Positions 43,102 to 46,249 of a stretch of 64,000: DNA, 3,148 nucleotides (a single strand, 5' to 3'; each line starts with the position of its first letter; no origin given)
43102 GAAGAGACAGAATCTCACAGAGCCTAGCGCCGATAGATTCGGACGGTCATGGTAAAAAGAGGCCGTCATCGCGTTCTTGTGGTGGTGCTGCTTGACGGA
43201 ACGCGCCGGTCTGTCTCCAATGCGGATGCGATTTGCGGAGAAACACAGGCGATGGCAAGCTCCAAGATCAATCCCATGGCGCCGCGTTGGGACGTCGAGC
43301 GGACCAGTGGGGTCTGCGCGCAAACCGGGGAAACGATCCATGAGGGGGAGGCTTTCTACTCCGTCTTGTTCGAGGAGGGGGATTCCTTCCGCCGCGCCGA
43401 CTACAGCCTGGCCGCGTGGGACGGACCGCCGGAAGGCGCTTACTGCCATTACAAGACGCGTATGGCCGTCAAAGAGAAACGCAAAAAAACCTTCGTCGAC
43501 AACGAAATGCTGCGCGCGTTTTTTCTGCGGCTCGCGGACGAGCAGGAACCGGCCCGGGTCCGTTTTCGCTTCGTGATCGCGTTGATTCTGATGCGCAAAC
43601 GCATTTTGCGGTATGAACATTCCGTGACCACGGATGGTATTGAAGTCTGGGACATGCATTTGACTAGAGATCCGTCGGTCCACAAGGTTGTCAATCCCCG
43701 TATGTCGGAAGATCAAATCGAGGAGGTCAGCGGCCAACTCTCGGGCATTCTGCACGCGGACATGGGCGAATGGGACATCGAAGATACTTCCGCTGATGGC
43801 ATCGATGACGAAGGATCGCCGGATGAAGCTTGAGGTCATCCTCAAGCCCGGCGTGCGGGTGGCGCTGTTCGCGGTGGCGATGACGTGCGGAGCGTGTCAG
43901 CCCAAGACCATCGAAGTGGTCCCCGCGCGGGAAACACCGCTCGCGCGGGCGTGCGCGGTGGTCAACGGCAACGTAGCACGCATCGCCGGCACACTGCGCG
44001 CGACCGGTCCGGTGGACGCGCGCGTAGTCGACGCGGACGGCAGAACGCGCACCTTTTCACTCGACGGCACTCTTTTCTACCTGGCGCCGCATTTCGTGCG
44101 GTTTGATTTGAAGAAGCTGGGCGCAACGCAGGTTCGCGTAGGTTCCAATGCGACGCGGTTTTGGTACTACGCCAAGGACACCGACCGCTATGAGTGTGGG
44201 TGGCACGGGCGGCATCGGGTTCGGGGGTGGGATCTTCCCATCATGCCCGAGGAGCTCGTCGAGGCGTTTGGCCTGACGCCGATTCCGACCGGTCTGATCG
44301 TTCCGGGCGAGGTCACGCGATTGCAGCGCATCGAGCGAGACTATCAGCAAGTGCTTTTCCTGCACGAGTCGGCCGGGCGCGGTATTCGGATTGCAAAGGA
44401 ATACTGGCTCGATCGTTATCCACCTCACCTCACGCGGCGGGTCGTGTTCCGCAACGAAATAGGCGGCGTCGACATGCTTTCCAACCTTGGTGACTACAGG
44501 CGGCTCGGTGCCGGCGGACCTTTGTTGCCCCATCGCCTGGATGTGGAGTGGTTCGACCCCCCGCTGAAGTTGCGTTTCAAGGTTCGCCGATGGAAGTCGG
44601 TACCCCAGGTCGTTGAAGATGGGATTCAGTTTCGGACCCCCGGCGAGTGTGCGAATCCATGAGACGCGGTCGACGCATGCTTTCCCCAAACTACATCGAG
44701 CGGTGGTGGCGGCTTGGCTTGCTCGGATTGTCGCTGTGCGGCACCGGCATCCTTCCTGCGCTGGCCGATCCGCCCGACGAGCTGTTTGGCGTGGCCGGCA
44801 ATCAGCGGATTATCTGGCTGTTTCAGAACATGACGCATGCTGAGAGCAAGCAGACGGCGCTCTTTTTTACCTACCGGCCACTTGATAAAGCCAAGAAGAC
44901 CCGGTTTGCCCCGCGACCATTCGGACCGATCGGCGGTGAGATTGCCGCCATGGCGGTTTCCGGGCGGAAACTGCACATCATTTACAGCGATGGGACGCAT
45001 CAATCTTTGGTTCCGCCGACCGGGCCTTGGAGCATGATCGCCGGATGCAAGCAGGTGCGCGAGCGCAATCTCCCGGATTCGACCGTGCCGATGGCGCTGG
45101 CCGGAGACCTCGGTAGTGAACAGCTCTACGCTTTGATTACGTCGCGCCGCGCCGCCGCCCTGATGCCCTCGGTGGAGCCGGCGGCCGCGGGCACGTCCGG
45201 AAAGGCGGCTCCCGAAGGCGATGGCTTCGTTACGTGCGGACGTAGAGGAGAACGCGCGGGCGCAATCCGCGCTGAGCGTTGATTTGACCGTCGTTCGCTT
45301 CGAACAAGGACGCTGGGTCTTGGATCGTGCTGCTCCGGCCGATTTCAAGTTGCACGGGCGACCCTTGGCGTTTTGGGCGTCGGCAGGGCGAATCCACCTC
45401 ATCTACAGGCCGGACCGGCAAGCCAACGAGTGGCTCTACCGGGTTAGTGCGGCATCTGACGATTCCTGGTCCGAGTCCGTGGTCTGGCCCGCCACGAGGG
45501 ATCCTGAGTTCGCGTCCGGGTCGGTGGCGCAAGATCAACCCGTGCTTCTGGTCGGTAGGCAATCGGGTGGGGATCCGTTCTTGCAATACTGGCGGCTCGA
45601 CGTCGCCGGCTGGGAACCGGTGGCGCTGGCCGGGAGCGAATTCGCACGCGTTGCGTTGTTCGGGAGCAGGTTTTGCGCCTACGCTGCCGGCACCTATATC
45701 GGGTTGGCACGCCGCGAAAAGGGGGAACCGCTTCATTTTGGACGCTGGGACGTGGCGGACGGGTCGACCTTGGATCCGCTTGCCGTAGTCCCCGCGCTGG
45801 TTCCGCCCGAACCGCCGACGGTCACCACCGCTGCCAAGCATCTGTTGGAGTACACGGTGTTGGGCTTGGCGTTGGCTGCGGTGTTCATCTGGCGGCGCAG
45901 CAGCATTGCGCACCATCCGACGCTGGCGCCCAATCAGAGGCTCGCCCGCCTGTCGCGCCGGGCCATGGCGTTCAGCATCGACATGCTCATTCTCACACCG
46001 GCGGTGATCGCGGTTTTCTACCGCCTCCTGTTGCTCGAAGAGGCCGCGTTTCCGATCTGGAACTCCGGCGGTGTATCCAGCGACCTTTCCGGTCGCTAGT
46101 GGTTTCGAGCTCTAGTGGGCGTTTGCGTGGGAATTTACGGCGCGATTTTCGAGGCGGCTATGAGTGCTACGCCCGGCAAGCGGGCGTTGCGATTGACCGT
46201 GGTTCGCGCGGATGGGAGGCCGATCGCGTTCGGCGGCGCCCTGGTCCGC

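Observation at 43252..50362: Uncharacterised co-oriented operon: acidic-tail protein, lipoprotein, RDD-domain protein and a giant ExeA-like AAA/coiled-coil protein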

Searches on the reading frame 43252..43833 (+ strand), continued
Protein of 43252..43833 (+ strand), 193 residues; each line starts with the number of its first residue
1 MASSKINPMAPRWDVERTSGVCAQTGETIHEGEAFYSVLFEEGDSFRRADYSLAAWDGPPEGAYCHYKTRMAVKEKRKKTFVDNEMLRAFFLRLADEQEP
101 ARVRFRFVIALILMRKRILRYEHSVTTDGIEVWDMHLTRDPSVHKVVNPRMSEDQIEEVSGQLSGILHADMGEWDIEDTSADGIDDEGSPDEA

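Call 51: find_encoding_contigs(protein=P0291, flank=8000, max_places=1)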
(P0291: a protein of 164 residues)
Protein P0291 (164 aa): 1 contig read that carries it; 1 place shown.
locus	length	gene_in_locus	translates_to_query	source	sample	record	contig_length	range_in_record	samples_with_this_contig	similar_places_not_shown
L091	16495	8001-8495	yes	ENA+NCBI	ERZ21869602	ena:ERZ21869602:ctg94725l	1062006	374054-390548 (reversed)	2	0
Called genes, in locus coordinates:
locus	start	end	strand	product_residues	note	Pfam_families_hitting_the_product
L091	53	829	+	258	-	PF04909:Amidohydro_2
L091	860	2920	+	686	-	PF00209:SNF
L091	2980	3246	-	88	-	PF03819:MazG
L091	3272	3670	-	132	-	PF02082:Rrf2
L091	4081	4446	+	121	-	PF01740:STAS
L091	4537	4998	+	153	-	PF13581:HATPase_c_2, PF02518:HATPase_c (weak)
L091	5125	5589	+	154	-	-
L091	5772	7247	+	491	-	PF00331:Glyco_hydro_10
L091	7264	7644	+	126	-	PF14716:HHH_8 (faint), PF00633:HHH (faint), PF12836:HHH_3, PF14520:HHH_5 (weak)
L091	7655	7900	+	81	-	-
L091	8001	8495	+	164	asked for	-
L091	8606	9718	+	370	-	PF01841:Transglut_core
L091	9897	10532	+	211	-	-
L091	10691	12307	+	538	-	PF00437:T2SSE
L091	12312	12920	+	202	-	PF02674:Colicin_V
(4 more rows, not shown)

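Call 70: search_protein_families(library=padloc, proteins=[window:43252-43833:+], max_evalue=0.01)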
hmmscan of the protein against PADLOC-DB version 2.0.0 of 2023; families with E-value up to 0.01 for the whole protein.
window:43252-43833:+ (193 aa): 0 families

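Call 74: find_related_loci(query=A4, collection=metagenome_contigs, flank=6000)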
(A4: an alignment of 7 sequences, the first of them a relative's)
Query A4 (163 aa) in metagenome_contigs; peptide patterns used: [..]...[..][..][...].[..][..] (x = any residue, [..] = any of these).
600 stretches matched a pattern (row limit reached: there are more); 404 encode a relative of the query (tblastn E <= 1e-3); the best 80 are kept; 80 distinct loci.
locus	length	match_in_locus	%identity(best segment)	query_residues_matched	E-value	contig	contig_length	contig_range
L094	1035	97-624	47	1-162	7e-57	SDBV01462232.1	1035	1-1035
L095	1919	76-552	48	4-162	1e-51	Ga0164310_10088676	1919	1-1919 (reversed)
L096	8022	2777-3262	47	1-162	5e-51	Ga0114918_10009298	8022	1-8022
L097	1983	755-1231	48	4-162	1e-51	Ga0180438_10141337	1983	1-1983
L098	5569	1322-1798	47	4-162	5e-51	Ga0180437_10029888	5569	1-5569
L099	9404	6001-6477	47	4-162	3e-50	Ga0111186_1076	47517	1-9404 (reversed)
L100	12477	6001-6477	46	4-162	2e-50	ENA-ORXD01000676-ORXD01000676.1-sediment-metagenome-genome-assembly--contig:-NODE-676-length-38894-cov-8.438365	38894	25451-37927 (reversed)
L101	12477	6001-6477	47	4-162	3e-50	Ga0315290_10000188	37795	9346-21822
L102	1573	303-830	43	1-162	7e-52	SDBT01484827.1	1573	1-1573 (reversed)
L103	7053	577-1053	44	4-162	6e-50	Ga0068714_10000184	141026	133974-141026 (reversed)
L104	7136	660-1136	44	4-162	1e-49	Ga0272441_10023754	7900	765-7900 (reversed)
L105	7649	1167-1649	45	3-163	5e-49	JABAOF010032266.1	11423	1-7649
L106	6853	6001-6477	45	4-162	6e-49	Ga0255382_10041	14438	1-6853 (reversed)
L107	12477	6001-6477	43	4-162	2e-48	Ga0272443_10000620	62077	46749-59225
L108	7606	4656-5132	46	4-162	1e-48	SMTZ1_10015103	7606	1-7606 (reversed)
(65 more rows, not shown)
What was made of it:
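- Tried and rejected: A narrower alignment worked (call 74).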

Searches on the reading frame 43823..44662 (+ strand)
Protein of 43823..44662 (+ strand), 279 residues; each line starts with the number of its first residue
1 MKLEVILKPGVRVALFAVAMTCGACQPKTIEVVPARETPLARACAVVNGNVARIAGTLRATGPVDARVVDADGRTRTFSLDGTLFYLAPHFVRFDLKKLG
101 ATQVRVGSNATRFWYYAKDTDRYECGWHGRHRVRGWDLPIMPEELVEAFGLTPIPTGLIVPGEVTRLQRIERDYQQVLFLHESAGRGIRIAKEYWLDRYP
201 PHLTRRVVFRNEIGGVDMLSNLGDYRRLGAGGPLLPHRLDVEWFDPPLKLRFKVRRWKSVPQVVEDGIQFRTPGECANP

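Call 3: search_protein_families(library=pfam, proteins=[window:43823-44662:+], max_evalue=0.1)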
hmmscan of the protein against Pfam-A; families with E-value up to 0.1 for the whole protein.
window:43823-44662:+ (279 aa): 0 families

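Call 6: search_protein_families(library=ncbifam, proteins=[window:43823-44662:+], max_evalue=0.1)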
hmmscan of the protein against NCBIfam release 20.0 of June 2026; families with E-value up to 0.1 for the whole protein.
window:43823-44662:+ (279 aa): 0 families

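Call 19: find_homologous_proteins(query=window:43823-44662:+, max_evalue=0.001)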
Query window:43823-44662:+ (279 aa): 120 proteins with E <= 0.001 among 2126 candidates.
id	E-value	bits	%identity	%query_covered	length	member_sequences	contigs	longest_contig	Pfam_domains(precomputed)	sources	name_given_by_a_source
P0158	2.3e-190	649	100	100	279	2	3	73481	-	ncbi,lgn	ncbi:MAG: hypothetical protein ACE5E5_00205 [Phycisphaerae bacterium]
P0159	1.1e-136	473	73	100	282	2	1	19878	-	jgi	-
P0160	2.2e-79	285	50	94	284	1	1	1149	-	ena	-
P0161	1.8e-74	269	47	94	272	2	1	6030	-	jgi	-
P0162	6.2e-74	267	50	91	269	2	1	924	-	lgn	-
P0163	1.2e-73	266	47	99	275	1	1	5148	-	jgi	jgi:hypothetical protein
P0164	1.4e-73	266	50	86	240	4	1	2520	-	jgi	jgi:hypothetical protein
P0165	1.9e-71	259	47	95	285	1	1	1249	-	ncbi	-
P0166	3.2e-69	251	48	95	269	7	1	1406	-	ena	-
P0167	7.2e-69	250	46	95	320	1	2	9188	-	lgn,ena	-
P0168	8.9e-69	250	48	95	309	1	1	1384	-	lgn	-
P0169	9.6e-69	250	45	98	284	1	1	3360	-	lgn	-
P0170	6.4e-68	247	45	99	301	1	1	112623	-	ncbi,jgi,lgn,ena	-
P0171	8.6e-68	247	49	94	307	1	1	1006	-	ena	-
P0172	1.0e-67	247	45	97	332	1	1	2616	-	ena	-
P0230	1.2e-59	220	45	96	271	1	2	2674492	-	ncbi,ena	-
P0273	2.7e-47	180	42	84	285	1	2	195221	-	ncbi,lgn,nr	ncbi:MAG: hypothetical protein HY287_11380 [Planctomycetes bacterium]|nr:hypothetical protein [Planc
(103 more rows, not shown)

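Call 27: predict_structure(alignment_id=A2)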
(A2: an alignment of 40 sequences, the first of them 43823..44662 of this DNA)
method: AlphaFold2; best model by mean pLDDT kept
length: 279 residues; sequences in the alignment: 40
mean_pLDDT: 89.6   pTM: 0.83
mean pLDDT of the five models: 89.6, 89.1, 88.0, 87.6, 87.0
residues with pLDDT >= 90: 192; 70-90: 68; 50-70: 18; < 50: 1
segments of 3 or more residues with pLDDT < 50: none
pLDDT, mean of each block of 10 residues (from residue 1): 60 80 75 91 95 96 95 93 96 95 94 92 88 68 88 84 83 95 87 95 95 94 97 97 95 98 97 87
secondary structure, 60 per line:
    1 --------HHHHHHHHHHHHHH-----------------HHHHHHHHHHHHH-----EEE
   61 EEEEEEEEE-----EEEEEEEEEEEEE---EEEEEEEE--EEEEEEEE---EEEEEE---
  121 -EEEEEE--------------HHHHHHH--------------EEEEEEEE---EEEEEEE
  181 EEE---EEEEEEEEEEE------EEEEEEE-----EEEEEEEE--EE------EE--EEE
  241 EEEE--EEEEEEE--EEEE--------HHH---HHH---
elements in order: H9-22 H40-52 E58-69 E75-87 E91-98 E101-108 E112-117 E122-127 H142-148 E163-170 E174-183 E187-197 E204-210 E216-223 E238-244 E247-253 E256-259
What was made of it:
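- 43823..44662 (+): Gene B: 279-aa lipoprotein with the LolA/LolB-superfamily fold. The lipobox Cys25 is at 43895-43897. AF2 model: pLDDT 89.6, pTM 0.83 (call 27).
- On LolB / LolA superfamily: Predicted structure only. pLDDT 89.6, pTM 0.83 (call 27).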

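Call 30: fold_search(model_id=the predicted structure, library=pdb)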
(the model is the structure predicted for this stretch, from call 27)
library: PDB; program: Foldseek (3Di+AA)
matches with E <= 10: 1092; with E <= 0.001: 50
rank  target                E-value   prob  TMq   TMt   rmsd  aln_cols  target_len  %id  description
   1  9tp6_B                2.9e-09  1.00  0.49  0.55   5.5       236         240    8  Structure of LolA3 from Porphyromonas gingivalis (released 2026-02-18)
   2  3bk5                  2.9e-09  1.00  0.48  0.55   6.0       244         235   12  Crystal structure of putative outer membrane lipoprotein-sorting protein domain from Vibrio parahaemolyticus (released 2008-02-05)
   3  9tp6_A                3.1e-09  1.00  0.49  0.55   5.6       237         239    9  Structure of LolA3 from Porphyromonas gingivalis (released 2026-02-18)
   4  9tpm                  9.6e-09  1.00  0.54  0.62   5.1       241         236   11  Structure of LolB from Porphyromonas gingivalis (released 2026-02-18)
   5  3buu_B                8.9e-08  1.00  0.46  0.56   6.6       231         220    8  Crystal structure of LolA superfamily protein NE2245 from Nitrosomonas europaea (released 2008-01-22)
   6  3buu_A                9.8e-08  1.00  0.47  0.57   6.3       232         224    7  Crystal structure of LolA superfamily protein NE2245 from Nitrosomonas europaea (released 2008-01-22)
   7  4ki3_G                2.4e-07  1.00  0.38  0.55   8.8       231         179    9  1.70 Angstrom resolution crystal structure of outer-membrane lipoprotein carrier protein (lolA) from Yersinia pestis C (released 2013-05-15)
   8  4z48_A                3.4e-07  1.00  0.52  0.59   5.7       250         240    7  Crystal structure of a DUF1329 family protein (DESPIG_00262) from Desulfovibrio piger ATCC 29098 at 1.75 A resolution (released 2015-04-22)
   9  4ki3_D                5.1e-07  1.00  0.38  0.55   9.1       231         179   10  1.70 Angstrom resolution crystal structure of outer-membrane lipoprotein carrier protein (lolA) from Yersinia pestis C (released 2013-05-15)
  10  7z6w                  6.0e-07  1.00  0.37  0.51   8.8       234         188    9  Complex of E. coli LolA and lipoprotein (released 2022-09-07)
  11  4ki3_I                7.0e-07  1.00  0.38  0.55   9.1       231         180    9  1.70 Angstrom resolution crystal structure of outer-membrane lipoprotein carrier protein (lolA) from Yersinia pestis C (released 2013-05-15)
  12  4ki3_L                9.6e-07  1.00  0.38  0.55   9.7       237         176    9  1.70 Angstrom resolution crystal structure of outer-membrane lipoprotein carrier protein (lolA) from Yersinia pestis C (released 2013-05-15)
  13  9rlg_L                1.0e-06  1.00  0.41  0.59   9.1       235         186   11  LolCDE complex with LolB lipoprotein (released 2026-01-21)
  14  6f3z_B                1.1e-06  1.00  0.36  0.50   9.1       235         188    8  Complex of E. coli LolA and periplasmic domain of LolC (released 2018-07-25)
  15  3wjt                  2.3e-06  1.00  0.43  0.64   7.4       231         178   12  Crystal structure of the L68D variant of mLolB (released 2014-03-05)
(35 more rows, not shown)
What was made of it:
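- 43823..44662 (+): Foldseek against the PDB: P. gingivalis LolA3 and LolB, 3bk5, 3buu and many LolA/LolB entries at E 3e-9 to 1e-5 (call 30).
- On LolB / LolA superfamily: Foldseek finds 50 PDB hits at E<1e-3, nearly all LolA or LolB (call 30).
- TM-scores normalised to the target are 0.62-0.65 for LolB entries and 0.43-0.60 for LolA entries (calls 27, 30). B has the LolA fold (call 30).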

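Call 36: find_encoding_contigs(protein=P0230, flank=10000, max_places=1)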
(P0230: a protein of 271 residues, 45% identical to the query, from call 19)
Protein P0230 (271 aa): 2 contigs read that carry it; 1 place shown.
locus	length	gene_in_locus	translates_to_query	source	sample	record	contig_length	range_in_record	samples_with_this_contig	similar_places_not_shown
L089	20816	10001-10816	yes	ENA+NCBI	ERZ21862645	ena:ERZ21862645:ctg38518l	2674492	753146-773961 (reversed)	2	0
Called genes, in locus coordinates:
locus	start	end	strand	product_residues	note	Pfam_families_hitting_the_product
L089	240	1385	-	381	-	PF16124:RecQ_Zn_bind (weak)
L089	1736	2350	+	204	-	PF04542:Sigma70_r2, PF08281:Sigma70_r4_2, PF04545:Sigma70_r4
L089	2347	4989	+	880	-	PF00069:Pkinase, PF07714:PK_Tyr_Ser-Thr, PF03109:ABC1 (weak)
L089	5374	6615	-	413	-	PF01609:DDE_Tnp_1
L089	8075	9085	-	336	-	PF01476:LysM, PF03734:YkuD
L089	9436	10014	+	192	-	-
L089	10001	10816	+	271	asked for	-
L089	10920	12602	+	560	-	PF06271:RDD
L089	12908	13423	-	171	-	-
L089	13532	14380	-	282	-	-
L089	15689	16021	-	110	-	-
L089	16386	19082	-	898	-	PF02412:TSP_3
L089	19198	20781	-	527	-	-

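Call 37: find_encoding_contigs(protein=P0273, flank=10000, max_places=1)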
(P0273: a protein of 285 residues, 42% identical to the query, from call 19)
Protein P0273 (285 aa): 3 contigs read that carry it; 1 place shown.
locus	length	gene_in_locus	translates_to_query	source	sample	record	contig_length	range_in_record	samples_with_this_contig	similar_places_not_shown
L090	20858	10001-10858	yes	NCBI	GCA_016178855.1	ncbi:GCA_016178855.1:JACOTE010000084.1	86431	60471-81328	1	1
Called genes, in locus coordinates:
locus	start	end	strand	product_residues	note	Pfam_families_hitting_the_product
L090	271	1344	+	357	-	-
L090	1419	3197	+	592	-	PF00496:SBP_bac_5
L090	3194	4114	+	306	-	PF00528:BPD_transp_1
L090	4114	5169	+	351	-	PF00528:BPD_transp_1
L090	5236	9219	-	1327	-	PF13229:Beta_helix (weak)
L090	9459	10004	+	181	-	-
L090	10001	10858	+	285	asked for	-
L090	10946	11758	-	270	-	-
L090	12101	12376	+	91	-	-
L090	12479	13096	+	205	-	PF13688:Reprolysin_5 (weak)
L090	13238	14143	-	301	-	PF02540:NAD_synthase (weak)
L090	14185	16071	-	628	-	PF06068:TIP49 (weak), PF00004:AAA, PF07728:AAA_5 (weak), PF17862:AAA_lid_3, PF01434:Peptidase_M41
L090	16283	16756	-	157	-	PF04390:LptE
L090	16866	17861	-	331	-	-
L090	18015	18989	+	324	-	PF08240:ADH_N, PF16912:Glu_dehyd_C, PF00107:ADH_zinc_N (weak)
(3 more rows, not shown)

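Call 69: search_protein_families(library=pfam, proteins=[L089:10920-12602:+], max_evalue=0.05)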
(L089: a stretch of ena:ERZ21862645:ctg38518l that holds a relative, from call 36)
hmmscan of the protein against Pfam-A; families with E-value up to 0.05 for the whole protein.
L089:10920-12602:+ (560 aa): 2 families
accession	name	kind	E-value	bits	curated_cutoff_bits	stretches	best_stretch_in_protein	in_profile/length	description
PF06271.18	RDD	-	3.8e-12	47.1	24.1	1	401-533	4-136/137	RDD family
PF21969.2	MGS_GT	-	0.039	13.8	27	0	310-349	14-53/239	Mannosylglycerate synthase, GT domain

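Call 70: search_protein_families(library=padloc, proteins=[window:43823-44662:+], max_evalue=0.01)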
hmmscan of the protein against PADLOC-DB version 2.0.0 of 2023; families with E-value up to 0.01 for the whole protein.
window:43823-44662:+ (279 aa): 0 families

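Call 90: search_solved_structures(query=A2, max_evalue=10)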
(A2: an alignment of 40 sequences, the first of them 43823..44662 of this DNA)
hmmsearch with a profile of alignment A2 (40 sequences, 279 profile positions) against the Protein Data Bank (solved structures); distinct sequences matched with E-value up to 10: 2.
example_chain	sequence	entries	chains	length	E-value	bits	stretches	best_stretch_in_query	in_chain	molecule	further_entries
3bj6_A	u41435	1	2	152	0.62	12.6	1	131-200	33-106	Transcriptional regulator, MarR family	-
2qqp_B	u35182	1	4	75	0.94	12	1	38-70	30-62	p81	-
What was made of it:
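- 43823..44662 (+): No sequence-level Pfam or PDB hit (calls 3, 90).
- On LolB / LolA superfamily: A profile search against PDB sequences finds no Lol protein (call 90).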

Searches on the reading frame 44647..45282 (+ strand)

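Call 3: search_protein_families(library=pfam, proteins=[window:44647-45282:+], max_evalue=0.1)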
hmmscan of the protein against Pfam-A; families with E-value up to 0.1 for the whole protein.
window:44647-45282:+ (211 aa): 0 families

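Call 6: search_protein_families(library=ncbifam, proteins=[window:44647-45282:+], max_evalue=0.1)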
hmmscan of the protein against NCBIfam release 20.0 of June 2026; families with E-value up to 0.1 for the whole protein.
window:44647-45282:+ (211 aa): 1 family
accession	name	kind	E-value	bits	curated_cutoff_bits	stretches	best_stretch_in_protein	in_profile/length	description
NF033682.1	retention_LapA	subfamily_domain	0.012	15.8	50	1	174-204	104-134/145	retention module-containing protein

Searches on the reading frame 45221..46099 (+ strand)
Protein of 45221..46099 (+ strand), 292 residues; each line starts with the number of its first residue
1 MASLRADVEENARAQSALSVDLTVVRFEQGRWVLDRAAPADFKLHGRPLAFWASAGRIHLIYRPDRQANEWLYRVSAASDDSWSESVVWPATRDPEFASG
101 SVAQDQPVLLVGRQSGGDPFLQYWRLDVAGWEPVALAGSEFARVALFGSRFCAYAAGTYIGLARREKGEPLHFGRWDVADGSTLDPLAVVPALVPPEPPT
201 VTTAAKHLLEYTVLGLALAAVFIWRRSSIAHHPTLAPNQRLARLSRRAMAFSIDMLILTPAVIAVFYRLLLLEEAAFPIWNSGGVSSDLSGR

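Call 3: search_protein_families(library=pfam, proteins=[window:45221-46099:+], max_evalue=0.1)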
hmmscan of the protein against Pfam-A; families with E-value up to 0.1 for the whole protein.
window:45221-46099:+ (292 aa): 1 family
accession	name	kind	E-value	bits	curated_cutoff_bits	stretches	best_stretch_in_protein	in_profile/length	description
PF24491.1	DUF7586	-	0.064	13.8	27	0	148-177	40-69/85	Domain of unknown function (DUF7586)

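Call 6: search_protein_families(library=ncbifam, proteins=[window:45221-46099:+], max_evalue=0.1)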
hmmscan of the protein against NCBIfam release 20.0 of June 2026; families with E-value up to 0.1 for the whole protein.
window:45221-46099:+ (292 aa): 0 families
